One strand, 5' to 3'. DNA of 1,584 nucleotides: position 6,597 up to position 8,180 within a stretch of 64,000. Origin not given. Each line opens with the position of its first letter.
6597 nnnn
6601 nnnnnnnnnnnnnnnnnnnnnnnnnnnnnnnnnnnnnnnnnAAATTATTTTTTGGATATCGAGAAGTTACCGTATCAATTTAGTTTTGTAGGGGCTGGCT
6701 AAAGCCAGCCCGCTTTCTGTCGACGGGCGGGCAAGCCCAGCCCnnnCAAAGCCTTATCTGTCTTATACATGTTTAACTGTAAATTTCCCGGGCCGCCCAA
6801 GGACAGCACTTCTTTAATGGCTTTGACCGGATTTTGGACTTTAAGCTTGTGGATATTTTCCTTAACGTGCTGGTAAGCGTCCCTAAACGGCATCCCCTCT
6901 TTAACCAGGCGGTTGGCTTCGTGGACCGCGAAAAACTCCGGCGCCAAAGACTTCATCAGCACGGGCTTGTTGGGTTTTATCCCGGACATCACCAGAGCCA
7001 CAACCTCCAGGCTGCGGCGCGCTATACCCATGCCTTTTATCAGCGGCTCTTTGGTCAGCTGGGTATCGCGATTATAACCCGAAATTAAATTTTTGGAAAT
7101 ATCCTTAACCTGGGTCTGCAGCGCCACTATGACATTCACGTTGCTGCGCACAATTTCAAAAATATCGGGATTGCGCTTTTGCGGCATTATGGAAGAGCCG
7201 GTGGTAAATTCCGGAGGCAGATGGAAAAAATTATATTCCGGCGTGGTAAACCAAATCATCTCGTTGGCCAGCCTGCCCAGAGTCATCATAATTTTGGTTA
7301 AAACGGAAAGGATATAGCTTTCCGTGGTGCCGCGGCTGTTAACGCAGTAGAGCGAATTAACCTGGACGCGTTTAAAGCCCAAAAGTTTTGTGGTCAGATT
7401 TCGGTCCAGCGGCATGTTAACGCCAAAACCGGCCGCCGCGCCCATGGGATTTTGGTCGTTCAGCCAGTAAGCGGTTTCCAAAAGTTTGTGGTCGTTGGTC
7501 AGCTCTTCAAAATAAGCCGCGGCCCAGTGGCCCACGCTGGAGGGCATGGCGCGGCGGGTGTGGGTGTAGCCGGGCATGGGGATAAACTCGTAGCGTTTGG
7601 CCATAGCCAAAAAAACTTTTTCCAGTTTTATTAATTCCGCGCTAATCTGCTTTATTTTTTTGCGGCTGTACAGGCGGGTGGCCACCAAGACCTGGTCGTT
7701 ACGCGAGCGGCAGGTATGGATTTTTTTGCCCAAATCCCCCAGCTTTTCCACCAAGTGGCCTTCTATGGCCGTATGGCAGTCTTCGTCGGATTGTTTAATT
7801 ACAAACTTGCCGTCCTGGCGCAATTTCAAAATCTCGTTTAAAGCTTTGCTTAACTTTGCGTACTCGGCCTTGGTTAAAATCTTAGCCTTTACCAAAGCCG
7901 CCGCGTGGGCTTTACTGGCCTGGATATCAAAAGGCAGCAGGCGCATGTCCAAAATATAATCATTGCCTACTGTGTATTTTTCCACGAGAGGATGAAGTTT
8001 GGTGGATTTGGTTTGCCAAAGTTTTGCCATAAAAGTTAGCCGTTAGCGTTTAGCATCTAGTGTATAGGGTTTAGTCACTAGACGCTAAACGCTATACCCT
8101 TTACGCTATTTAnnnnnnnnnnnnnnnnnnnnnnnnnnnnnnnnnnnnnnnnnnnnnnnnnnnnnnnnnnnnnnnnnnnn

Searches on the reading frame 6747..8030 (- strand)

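Call 21: search_protein_families(library=pfam, max_evalue=0.001, proteins=[window:6747-8030:-])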
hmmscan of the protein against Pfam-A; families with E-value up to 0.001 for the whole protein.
window:6747-8030:- (428 aa): 1 family
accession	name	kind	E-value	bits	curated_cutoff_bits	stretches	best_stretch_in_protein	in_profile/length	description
PF00206.25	Lyase_1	-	1.6e-52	179.3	27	1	26-298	19-307/312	Lyase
